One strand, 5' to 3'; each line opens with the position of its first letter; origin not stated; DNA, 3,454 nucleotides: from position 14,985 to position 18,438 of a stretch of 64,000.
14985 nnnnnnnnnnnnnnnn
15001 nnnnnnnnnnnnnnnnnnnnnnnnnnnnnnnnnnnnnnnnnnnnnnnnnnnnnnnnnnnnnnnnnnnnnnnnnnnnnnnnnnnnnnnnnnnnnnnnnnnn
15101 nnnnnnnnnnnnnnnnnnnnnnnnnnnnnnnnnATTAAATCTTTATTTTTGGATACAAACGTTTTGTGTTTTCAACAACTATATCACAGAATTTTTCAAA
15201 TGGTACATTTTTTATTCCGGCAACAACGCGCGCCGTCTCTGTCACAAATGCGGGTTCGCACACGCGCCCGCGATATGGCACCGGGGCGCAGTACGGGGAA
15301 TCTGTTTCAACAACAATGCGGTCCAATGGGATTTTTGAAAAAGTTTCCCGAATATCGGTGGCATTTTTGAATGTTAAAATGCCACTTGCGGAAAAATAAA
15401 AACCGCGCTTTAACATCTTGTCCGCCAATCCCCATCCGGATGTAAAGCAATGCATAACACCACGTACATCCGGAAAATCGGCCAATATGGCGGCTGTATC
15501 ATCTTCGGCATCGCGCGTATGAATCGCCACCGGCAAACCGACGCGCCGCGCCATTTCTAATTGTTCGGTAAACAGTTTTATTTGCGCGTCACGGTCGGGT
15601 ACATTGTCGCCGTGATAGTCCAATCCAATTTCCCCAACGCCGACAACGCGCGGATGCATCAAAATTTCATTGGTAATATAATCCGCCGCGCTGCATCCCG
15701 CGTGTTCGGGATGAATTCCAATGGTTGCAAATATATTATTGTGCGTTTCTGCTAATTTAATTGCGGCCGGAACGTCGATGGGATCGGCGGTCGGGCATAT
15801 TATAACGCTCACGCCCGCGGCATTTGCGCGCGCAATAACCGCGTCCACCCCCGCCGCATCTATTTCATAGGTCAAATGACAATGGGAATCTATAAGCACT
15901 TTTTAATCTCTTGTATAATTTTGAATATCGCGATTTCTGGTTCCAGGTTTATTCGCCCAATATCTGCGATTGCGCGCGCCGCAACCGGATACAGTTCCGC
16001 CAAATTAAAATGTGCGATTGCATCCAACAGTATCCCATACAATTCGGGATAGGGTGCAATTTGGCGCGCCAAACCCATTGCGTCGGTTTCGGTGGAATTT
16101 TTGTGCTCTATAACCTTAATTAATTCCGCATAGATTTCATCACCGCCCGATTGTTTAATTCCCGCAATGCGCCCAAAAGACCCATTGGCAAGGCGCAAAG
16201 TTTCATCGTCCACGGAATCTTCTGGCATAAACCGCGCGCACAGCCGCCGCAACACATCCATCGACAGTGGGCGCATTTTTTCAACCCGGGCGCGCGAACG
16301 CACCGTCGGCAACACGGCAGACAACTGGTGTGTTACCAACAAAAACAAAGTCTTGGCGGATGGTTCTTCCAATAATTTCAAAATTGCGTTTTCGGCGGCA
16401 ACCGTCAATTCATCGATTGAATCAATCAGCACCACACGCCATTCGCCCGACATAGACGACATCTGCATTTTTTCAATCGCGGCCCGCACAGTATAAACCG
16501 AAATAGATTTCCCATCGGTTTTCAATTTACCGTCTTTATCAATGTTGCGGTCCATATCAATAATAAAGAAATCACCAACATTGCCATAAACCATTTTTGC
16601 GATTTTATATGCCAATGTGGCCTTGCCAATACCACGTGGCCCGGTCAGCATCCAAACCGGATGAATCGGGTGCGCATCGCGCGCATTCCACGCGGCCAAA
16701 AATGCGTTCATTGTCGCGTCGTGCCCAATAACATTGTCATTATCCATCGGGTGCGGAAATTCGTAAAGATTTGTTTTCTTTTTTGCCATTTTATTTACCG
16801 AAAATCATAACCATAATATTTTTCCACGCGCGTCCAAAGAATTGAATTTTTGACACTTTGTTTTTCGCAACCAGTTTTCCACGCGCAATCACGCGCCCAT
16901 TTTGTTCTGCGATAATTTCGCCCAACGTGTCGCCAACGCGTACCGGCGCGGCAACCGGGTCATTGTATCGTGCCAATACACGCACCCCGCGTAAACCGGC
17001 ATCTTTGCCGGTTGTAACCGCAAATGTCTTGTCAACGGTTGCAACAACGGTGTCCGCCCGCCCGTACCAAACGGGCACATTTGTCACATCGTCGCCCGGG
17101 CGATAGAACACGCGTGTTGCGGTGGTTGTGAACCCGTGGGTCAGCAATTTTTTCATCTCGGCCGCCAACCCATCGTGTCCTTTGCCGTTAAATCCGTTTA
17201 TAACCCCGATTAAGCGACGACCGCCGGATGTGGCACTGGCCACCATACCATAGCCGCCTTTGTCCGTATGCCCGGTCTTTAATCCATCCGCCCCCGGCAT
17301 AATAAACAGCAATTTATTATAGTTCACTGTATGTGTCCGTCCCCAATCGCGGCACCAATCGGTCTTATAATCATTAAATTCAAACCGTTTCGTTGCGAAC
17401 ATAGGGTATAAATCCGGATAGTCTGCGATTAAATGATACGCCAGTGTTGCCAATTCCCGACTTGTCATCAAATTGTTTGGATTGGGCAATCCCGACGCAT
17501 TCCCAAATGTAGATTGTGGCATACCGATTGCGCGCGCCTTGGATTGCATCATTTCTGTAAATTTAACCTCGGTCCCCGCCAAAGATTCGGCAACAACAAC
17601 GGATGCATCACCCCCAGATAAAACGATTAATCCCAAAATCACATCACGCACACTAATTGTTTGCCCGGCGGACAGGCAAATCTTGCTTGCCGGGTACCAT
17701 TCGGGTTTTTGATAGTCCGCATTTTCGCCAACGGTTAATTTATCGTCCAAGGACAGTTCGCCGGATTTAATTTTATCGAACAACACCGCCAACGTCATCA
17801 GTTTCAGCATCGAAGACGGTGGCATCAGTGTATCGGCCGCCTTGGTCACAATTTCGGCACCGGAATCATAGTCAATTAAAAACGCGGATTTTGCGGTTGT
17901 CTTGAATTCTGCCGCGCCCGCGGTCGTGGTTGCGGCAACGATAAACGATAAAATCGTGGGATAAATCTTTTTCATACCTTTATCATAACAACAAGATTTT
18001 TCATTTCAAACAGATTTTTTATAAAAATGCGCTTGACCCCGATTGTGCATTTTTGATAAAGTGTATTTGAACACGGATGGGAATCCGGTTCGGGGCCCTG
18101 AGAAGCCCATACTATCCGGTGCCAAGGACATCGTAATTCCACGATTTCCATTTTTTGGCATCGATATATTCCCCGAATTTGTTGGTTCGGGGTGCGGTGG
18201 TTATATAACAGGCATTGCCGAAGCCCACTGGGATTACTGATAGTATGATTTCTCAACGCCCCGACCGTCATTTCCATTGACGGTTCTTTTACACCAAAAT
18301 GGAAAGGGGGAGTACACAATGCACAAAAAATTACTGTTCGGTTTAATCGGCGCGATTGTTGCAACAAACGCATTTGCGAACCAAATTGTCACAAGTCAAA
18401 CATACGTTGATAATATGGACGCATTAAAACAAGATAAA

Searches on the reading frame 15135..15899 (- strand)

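Call 51: search_protein_families(library=pfam, proteins=[window:15135-15899:-], max_evalue=0.0001)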
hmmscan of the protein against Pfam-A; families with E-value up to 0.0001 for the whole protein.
window:15135-15899:- (254 aa): 2 families
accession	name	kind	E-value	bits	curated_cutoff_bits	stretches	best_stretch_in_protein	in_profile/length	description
PF01026.27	TatD_DNase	-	4.2e-76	256.1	27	1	3-249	1-252/253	TatD related DNase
PF04909.20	Amidohydro_2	-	2.9e-06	27.7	26.4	0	82-206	104-252/289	Amidohydrolase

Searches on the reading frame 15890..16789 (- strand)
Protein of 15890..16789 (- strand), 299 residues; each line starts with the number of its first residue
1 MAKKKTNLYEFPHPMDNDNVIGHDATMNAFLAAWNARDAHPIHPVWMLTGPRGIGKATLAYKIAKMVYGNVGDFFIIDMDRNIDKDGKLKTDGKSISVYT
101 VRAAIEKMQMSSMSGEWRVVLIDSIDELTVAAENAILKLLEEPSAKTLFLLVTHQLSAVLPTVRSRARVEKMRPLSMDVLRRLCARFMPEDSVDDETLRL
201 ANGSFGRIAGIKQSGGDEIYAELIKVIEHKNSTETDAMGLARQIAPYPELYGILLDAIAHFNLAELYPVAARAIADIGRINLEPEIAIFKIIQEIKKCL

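Call 51: search_protein_families(library=pfam, proteins=[window:15890-16789:-], max_evalue=0.0001)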
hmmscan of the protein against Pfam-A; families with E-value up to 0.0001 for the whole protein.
window:15890-16789:- (299 aa): 3 families
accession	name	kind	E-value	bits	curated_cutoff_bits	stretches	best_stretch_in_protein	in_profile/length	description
PF13177.12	DNA_pol3_delta2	-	2.5e-25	89.8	27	1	46-175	22-160/161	DNA polymerase III, delta subunit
PF00004.35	AAA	-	8e-09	36.5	21.2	1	47-171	2-125/131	ATPase family associated with various cellular activities (AAA)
PF13173.12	AAA_14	-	2.5e-05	24.7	27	1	44-151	3-96/129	AAA domain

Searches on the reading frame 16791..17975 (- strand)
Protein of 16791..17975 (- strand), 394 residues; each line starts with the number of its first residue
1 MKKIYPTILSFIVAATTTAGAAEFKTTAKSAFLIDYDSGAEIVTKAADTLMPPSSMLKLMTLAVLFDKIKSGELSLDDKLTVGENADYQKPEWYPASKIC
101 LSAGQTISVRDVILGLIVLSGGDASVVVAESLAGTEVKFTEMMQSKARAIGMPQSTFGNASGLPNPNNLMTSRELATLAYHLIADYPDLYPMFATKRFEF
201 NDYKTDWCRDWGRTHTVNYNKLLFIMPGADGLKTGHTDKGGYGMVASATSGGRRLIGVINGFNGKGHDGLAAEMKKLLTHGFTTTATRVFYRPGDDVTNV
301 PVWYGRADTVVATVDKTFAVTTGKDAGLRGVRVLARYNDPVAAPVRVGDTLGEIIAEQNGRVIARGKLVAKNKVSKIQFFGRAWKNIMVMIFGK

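Call 13: search_protein_families(library=ncbifam, proteins=[window:16791-17975:-], max_evalue=0.00001)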
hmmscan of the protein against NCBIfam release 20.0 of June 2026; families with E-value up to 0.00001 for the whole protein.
window:16791-17975:- (394 aa): 7 families
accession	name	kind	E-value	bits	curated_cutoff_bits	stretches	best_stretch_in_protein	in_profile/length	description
NF008059.0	PRK10793.1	equivalog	5.7e-54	183.4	694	1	26-391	44-398/403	D-alanyl-D-alanine carboxypeptidase DacA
NF007445.0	PRK10001.1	equivalog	6.1e-51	173.4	765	1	11-390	19-390/400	serine-type D-Ala-D-Ala carboxypeptidase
NF008489.0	PRK11397.1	equivalog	7.6e-51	173.1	610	1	24-382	33-380/389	serine-type D-Ala-D-Ala carboxypeptidase DacD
NF038273.1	strep_PBP3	exception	7.2e-40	137.2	490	1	5-375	4-391/407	D-alanyl-D-alanine carboxypeptidase PBP3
NF038258.2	PBP4_Staph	exception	2.9e-25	88.9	500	1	42-259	54-276/366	penicillin-binding protein PBP4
NF008668.0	PRK11669.1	equivalog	1.3e-15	57.4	294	1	18-282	33-284/316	D-alanyl-D-alanine endopeptidase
NF000471.1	vanY_of_D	exception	1.7e-06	27.5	625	1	22-261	93-334/354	transpeptidase-like D-Ala-D-Ala carboxypeptidase VanY-D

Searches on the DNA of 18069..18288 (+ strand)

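Call 86: build_rna_model(alignment_id=A7, structure=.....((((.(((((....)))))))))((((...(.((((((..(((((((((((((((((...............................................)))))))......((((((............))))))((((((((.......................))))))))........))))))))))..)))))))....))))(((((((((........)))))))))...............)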
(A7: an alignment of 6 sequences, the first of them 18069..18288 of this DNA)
Model R1 built from alignment A7 (6 sequences, 261 columns); structure: as given.
model positions 222; base pairs 60; branch points 4; effective number of sequences 1.68; information 0.59 bits per position. Calibrated on 0.2 Mb of random sequence (short: E-values are rough).
structure used (alignment columns):
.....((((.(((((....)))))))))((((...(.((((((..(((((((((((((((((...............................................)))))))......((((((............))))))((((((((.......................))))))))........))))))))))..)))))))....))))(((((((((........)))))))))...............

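Call 87: search_with_rna_model(model_id=R1, sources=[window, L001, L002, L003, L004, L005, L006, L007, L008, L009, L010, L011, L012, L013, L014, L015, L016, L017, L018, L019, L020, L021, L022, L023, L032, L041, L044, L082, L124, L140, L144, L145, L146, L147], max_evalue=1, make_alignment=true)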
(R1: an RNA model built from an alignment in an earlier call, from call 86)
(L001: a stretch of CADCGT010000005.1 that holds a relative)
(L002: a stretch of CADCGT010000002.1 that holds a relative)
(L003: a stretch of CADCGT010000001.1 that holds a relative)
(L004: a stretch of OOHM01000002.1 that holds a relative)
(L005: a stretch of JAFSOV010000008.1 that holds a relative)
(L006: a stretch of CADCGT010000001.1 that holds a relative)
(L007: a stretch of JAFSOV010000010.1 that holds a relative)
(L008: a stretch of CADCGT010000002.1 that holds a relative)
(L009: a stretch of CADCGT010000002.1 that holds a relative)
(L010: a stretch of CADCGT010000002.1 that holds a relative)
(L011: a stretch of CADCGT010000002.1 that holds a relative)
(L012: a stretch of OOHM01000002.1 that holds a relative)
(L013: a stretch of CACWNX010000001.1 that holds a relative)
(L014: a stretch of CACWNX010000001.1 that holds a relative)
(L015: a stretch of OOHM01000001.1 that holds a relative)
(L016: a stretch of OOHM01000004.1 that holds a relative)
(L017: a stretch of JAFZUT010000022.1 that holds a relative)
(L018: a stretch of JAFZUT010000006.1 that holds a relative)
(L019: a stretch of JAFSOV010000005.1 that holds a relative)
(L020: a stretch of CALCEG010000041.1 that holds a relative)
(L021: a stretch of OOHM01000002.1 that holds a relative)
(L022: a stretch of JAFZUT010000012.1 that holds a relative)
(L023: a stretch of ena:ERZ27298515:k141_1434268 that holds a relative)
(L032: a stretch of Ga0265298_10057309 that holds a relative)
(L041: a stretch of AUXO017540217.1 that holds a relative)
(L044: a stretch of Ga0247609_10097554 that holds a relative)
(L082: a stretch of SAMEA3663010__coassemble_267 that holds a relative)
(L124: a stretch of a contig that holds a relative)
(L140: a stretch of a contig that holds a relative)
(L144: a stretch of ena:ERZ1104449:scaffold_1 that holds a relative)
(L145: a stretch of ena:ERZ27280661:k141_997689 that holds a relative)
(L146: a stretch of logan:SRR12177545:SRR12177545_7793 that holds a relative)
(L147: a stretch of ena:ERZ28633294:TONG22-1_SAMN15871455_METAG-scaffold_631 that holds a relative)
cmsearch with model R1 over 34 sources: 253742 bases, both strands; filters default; matches with E-value up to 1: 17.
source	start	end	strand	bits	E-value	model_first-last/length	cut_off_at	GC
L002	2752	2973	+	217.3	2.4e-61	1-222/222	no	0.49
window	23979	24189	+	217.2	2.7e-61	1-222/222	no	0.48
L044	664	885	-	216.4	4.6e-61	1-222/222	no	0.45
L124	4063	4273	+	213.6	2.9e-60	1-222/222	no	0.49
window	18069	18289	+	211.7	1e-59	1-222/222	no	0.49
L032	509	732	+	201.8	7.8e-57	1-222/222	no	0.5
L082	358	597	+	173.2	1.7e-48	1-222/222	no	0.49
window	51530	51728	+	90.2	2.4e-24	1-222/222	no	0.52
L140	1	183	+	64.1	9.4e-17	51-222/222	5'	0.41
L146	3759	3943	+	37.9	4e-09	1-222/222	no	0.47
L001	2767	2951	+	34.6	3.6e-08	1-222/222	no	0.43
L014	2674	2857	+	32.1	2e-07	1-222/222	no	0.47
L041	1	32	+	24.8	2.7e-05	191-222/222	5'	0.5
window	24075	24184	-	18.1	0.0023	1-222/222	no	0.45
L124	4159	4268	-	12.9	0.074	1-222/222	no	0.5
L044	790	836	+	9.8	0.6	49-95/222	no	0.45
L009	3473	3543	+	9.1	0.95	1-222/222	no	0.38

Alignment A8: 17 matches aligned to the model, 331 columns, each read 5' to 3' on its own strand. Consensus structure (alignment columns), stored with it:
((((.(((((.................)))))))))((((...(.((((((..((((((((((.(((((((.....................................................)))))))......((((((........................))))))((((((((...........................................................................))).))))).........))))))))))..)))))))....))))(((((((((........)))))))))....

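Call 88: search_with_rna_model(model_id=R1, sources=[L146, L001, L014], max_evalue=0.01, show_alignments=3)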
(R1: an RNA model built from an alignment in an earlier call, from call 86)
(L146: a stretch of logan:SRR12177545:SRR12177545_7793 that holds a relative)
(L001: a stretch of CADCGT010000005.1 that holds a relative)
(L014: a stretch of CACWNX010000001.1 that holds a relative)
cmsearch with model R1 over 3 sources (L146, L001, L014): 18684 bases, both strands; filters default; matches with E-value up to 0.01: 3.
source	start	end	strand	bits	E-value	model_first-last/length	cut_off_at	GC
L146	3759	3943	+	37.9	2.9e-10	1-222/222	no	0.47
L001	2767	2951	+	34.6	2.6e-09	1-222/222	no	0.43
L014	2674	2857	+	32.1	1.4e-08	1-222/222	no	0.47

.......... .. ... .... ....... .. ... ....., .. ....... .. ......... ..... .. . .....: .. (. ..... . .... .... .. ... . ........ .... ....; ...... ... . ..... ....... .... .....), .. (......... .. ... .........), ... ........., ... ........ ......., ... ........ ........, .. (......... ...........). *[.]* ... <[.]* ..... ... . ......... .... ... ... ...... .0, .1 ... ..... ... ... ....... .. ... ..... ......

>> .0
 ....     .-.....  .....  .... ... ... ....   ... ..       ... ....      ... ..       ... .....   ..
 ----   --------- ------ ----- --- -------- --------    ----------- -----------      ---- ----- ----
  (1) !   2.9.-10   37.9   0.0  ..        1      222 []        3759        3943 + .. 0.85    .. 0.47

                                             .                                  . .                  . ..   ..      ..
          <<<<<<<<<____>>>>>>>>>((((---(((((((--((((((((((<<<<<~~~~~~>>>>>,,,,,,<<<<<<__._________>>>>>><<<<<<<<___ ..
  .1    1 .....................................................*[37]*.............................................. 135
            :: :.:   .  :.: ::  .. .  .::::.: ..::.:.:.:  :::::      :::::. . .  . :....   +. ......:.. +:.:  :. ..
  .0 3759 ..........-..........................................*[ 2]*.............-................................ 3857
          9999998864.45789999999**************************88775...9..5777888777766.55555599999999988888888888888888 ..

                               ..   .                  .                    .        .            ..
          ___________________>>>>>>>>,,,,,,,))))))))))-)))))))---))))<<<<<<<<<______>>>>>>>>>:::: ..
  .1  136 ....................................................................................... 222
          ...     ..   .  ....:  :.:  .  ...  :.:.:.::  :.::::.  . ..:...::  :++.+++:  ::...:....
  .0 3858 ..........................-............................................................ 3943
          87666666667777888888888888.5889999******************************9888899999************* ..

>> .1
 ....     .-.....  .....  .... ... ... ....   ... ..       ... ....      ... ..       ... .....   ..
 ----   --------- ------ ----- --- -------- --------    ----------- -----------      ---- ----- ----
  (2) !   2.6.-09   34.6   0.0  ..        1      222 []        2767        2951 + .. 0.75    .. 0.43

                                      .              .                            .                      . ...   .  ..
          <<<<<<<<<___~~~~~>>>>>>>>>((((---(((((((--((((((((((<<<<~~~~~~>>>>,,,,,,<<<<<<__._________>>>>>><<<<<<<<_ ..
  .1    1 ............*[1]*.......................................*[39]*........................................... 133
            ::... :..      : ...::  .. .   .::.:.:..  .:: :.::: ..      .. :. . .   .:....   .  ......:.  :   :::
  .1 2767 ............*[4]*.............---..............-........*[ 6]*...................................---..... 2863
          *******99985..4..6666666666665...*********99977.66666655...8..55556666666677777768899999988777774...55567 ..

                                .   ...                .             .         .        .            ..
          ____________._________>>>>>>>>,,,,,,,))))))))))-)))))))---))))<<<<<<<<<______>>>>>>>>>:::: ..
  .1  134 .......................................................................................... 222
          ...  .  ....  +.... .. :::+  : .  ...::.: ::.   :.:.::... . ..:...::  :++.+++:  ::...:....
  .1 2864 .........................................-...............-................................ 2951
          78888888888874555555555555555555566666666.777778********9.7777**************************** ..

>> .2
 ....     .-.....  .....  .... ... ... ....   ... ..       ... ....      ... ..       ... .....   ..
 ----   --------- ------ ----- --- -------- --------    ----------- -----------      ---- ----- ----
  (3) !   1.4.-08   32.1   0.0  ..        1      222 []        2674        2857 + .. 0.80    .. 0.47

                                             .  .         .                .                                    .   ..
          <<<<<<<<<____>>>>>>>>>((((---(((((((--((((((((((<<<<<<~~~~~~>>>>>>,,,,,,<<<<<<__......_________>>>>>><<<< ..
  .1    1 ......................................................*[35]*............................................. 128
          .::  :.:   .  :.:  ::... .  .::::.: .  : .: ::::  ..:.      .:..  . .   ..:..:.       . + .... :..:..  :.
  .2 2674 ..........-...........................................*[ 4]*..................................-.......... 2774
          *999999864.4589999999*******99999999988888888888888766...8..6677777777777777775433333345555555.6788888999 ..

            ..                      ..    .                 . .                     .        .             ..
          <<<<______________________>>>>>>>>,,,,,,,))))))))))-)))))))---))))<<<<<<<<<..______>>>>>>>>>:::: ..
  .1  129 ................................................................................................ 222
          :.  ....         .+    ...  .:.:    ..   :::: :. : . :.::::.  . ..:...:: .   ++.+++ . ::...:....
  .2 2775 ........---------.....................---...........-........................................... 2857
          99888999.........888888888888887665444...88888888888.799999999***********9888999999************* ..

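Call 113: search_with_rna_model(model_id=R1, sources=[L024, L025, L026, L027, L028, L029, L030, L031, L033, L034, L035, L036, L037, L038, L039, L040, L042, L043, L045, L046, L047, L048, L049, L050, L051, L052, L053, L054, L055, L056, L057, L058, L059, L060, L061, L062, L063, L064, L065, L066, L067, L068, L069, L070, L071, L072, L073, L074, L075, L076, L077, L078, L079, L080, L081, L083, L084, L085, L086, L087, L088, L089, L090, L091, L092, L093, L094, L095, L096, L097, L098, L099, L100, L101, L102, L103, L104, L105, L106, L107, L108, L109, L110, L111, L112, L113, L114, L115, L116, L117, L118, L119, L120, L121, L122, L123, L125, L126, L127, L128], max_evalue=0.01)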
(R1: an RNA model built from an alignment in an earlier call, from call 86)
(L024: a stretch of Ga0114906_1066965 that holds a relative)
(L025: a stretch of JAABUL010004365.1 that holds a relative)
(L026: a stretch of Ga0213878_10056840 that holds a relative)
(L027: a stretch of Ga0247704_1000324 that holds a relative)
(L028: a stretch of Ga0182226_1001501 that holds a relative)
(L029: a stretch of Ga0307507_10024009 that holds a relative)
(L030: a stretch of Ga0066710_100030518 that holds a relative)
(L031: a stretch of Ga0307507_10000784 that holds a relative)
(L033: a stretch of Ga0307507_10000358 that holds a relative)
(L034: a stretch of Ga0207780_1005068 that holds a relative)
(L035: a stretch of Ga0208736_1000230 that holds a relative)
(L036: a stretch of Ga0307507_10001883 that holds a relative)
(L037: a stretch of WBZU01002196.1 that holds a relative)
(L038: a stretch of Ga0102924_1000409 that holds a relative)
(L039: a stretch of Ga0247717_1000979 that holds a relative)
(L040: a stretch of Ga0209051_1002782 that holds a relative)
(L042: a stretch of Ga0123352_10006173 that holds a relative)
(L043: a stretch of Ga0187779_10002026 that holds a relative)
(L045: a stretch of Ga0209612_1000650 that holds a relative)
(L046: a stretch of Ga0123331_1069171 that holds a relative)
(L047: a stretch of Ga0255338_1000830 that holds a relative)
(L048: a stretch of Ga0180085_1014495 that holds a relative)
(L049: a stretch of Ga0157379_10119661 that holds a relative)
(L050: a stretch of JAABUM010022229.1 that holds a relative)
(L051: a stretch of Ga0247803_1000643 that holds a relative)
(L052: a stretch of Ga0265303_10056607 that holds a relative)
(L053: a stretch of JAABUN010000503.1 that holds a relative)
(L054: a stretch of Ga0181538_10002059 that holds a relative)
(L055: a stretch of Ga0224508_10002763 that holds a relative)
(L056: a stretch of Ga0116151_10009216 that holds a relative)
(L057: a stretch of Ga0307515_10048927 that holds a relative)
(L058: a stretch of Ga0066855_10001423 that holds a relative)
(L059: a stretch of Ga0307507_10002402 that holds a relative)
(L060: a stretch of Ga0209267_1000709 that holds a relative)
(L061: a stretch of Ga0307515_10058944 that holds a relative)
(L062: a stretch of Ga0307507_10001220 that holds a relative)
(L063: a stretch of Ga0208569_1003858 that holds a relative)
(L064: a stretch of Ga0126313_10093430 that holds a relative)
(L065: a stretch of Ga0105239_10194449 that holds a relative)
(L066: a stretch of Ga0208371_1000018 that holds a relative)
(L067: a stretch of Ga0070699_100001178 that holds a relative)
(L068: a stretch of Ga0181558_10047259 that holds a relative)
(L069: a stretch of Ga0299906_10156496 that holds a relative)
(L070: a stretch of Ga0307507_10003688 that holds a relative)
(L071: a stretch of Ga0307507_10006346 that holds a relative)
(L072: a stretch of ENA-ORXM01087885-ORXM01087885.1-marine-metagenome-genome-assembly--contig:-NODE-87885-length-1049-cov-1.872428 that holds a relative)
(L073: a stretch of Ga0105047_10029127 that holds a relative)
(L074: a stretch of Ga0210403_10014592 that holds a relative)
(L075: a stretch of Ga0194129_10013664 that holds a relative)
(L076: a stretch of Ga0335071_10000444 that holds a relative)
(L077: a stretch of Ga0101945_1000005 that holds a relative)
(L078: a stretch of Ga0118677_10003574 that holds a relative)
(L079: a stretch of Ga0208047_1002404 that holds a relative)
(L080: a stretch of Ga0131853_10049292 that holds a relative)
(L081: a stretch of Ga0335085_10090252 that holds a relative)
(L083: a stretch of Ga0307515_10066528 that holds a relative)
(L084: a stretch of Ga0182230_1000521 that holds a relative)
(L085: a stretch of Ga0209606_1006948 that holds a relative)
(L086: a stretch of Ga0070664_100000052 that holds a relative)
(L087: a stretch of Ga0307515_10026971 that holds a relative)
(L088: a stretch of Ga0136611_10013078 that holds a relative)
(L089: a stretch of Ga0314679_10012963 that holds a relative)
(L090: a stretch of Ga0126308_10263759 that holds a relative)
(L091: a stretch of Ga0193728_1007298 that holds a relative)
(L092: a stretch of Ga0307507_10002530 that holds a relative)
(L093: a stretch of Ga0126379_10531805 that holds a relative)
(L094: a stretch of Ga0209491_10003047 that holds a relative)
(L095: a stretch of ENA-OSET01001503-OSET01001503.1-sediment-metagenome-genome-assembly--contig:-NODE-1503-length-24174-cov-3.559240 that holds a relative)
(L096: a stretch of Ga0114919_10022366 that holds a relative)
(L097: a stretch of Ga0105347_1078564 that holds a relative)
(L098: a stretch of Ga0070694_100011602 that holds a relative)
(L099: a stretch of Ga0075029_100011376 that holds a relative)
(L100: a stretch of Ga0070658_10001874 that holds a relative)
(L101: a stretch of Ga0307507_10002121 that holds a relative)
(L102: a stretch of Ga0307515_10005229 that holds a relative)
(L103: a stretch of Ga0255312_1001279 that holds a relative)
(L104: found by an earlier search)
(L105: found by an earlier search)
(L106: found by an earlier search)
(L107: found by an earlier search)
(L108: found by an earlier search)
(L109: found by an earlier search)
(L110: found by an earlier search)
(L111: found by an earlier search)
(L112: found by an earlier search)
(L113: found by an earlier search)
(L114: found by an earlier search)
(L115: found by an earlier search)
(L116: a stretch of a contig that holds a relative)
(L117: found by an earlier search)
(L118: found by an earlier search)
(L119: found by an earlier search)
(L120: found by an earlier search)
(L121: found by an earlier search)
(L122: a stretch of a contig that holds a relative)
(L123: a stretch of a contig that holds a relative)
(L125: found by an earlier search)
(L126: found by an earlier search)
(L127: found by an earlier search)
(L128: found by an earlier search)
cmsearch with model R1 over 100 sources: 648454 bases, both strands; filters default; matches with E-value up to 0.01: 7.
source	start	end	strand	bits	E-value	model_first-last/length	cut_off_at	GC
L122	319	480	+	25.8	3.5e-05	1-222/222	no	0.65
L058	5527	5688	+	25.7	3.6e-05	1-222/222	no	0.65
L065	700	784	-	20.9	0.0009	1-222/222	no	0.61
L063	1370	1414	-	19.3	0.0026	176-222/222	5'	0.64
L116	2716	2769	-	18.1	0.0058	1-222/222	no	0.7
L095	3131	3241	+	18.1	0.006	1-222/222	no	0.6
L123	578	628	+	17.6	0.0081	1-222/222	no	0.76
